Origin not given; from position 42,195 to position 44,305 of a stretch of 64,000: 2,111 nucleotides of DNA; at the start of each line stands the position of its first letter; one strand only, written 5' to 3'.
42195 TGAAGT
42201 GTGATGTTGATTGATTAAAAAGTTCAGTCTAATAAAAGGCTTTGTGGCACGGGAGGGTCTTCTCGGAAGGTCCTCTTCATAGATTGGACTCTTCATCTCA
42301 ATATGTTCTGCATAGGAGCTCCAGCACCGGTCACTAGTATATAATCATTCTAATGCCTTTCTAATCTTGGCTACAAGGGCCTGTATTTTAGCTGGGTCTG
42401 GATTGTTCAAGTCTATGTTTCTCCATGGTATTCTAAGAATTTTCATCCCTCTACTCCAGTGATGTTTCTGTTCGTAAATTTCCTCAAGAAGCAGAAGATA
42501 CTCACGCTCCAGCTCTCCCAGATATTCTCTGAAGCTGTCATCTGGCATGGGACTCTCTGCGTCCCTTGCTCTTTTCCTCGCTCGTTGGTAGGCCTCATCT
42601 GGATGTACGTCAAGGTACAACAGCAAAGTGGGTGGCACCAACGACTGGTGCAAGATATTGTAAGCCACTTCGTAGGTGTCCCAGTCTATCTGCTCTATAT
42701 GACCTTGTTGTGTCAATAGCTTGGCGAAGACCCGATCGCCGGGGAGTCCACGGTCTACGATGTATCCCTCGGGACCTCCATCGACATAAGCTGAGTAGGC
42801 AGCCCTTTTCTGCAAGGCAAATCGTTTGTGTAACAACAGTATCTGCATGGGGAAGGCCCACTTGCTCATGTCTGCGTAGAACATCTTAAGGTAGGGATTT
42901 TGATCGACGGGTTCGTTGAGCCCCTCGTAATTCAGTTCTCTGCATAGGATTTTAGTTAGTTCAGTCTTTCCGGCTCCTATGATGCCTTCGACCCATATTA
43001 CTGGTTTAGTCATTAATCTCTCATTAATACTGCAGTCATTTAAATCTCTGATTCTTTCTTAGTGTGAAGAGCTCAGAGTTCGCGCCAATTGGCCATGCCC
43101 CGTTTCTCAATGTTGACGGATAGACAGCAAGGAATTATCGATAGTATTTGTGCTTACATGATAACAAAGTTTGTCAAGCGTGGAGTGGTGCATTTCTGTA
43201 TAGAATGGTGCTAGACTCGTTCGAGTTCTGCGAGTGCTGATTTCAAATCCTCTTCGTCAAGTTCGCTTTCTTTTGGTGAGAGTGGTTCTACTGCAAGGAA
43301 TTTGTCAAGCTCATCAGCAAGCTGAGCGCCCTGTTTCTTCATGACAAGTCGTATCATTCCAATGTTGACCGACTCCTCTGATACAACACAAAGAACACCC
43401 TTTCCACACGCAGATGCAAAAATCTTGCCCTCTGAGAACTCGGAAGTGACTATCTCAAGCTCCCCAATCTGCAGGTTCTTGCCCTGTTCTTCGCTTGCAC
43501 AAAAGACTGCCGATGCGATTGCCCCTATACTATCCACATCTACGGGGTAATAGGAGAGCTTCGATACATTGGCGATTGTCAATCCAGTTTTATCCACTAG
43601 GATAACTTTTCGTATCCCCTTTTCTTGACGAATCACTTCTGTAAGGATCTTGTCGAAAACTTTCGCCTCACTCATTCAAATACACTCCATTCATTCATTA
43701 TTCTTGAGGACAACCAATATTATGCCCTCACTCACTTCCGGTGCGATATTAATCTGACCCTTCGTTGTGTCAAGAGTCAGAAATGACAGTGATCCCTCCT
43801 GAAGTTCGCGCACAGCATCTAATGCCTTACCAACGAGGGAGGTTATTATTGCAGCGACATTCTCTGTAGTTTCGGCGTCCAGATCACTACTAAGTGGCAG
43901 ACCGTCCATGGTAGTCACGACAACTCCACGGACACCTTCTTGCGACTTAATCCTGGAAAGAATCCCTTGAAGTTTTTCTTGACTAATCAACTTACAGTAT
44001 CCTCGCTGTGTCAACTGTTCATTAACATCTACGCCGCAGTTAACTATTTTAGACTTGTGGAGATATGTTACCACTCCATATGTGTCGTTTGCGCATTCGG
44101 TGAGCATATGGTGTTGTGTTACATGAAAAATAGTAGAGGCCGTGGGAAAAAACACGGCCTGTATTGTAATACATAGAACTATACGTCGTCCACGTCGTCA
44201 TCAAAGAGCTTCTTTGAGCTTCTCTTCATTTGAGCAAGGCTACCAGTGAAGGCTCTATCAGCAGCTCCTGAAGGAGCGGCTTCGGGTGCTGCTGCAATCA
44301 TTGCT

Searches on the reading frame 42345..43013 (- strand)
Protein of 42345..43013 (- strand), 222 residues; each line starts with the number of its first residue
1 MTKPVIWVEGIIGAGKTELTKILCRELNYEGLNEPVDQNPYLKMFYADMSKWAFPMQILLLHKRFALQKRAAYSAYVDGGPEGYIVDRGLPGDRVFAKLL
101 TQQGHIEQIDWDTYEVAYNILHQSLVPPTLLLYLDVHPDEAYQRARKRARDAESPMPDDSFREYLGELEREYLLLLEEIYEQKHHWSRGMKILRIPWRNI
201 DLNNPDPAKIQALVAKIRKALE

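Call 3: search_protein_families(library=pfam, proteins=[window:42345-43013:-], max_evalue=1)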
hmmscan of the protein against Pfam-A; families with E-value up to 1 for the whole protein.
window:42345-43013:- (222 aa): 10 families
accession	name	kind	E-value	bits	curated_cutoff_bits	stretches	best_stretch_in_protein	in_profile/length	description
PF01712.25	dNK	-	1.3e-37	130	27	1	6-204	1-182/203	Deoxynucleoside kinase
PF02223.23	Thymidylate_kin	-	1e-06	29.1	27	1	8-164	1-155/185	Thymidylate kinase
PF13671.12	AAA_33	-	2.2e-05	25.2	27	1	5-36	1-32/143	AAA domain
PF13238.12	AAA_18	-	0.00022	22.1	29.4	1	6-149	1-112/128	AAA domain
PF02367.23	TsaE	-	0.0066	16.8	26.6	1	4-30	22-48/128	Threonylcarbamoyl adenosine biosynthesis protein TsaE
PF24883.2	NPHP3_N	-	0.011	16.3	24.8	1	3-31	22-50/164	Nephrocystin 3, N-terminal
PF13521.12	AAA_28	-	0.012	16.3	27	1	10-172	6-153/164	AAA domain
PF13207.12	AAA_17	-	0.013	16.2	27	0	127-158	101-129/136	AAA domain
PF25201.1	nSTAND6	-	0.047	14.2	27.7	1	2-33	17-47/148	Novel STAND NTPase 6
PF01583.26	APS_kinase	-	0.17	12.4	21.1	1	5-32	4-31/152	Adenylylsulphate kinase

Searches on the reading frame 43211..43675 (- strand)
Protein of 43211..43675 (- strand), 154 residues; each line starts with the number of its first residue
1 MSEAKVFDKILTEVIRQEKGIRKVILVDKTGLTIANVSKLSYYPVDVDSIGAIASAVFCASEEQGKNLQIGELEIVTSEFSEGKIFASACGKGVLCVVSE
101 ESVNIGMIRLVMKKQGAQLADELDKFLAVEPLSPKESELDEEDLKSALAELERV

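Call 3: search_protein_families(library=pfam, proteins=[window:43211-43675:-], max_evalue=1)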
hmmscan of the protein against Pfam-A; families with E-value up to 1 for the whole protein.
window:43211-43675:- (154 aa): 4 families
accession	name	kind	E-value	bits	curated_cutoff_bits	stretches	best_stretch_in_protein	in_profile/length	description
PF03259.23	Robl_LC7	-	4.6e-10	39.5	23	1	11-98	5-90/91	Roadblock/LC7 domain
PF08923.16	MAPKK1_Int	-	1.3e-07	31.9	25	1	8-113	4-105/119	Mitogen-activated protein kinase kinase 1 interacting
PF13443.12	HTH_26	-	0.048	14.3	22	1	14-59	4-52/63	Cro/C1-type HTH DNA-binding domain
PF25215.1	HVO_B0008_C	-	0.056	13.8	27.4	1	100-125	8-33/51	HVO_B0008 C-terminal domain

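Call 20: search_protein_families(library=ncbifam, proteins=[window:43211-43675:-], max_evalue=0.01)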
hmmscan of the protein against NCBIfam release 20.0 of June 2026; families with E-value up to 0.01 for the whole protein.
window:43211-43675:- (154 aa): 1 family
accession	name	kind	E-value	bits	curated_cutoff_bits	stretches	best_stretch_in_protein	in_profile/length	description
NF052242.1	GTPaseActivMglBThm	equivalog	3e-06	27.4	200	1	8-149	17-154/161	GTPase-activating protein MglB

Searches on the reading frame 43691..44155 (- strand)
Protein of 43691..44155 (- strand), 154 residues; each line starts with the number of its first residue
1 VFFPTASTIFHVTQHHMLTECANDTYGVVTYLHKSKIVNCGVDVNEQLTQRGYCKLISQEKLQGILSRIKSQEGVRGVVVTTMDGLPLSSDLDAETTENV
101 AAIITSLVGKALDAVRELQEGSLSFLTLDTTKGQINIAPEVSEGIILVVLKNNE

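Call 3: search_protein_families(library=pfam, proteins=[window:43691-44155:-], max_evalue=1)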
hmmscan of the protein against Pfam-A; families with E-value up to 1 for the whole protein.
window:43691-44155:- (154 aa): 4 families
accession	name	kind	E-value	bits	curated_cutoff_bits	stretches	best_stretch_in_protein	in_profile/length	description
PF03259.23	Robl_LC7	-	7e-16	58.2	23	1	65-150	5-90/91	Roadblock/LC7 domain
PF16672.11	LAMTOR5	-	8e-07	29.5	27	1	60-149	3-86/88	Ragulator complex protein LAMTOR5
PF03254.18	XG_FTase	-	0.011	14.8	23.4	1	2-110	258-365/475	Xyloglucan fucosyltransferase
PF18015.7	Acetyltransf_19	-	0.039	14.6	23.8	1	41-100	47-105/113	Acetyltransferase (GNAT) domain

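Call 20: search_protein_families(library=ncbifam, proteins=[window:43691-44155:-], max_evalue=0.01)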
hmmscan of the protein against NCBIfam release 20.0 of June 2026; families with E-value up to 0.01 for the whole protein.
window:43691-44155:- (154 aa): 0 families
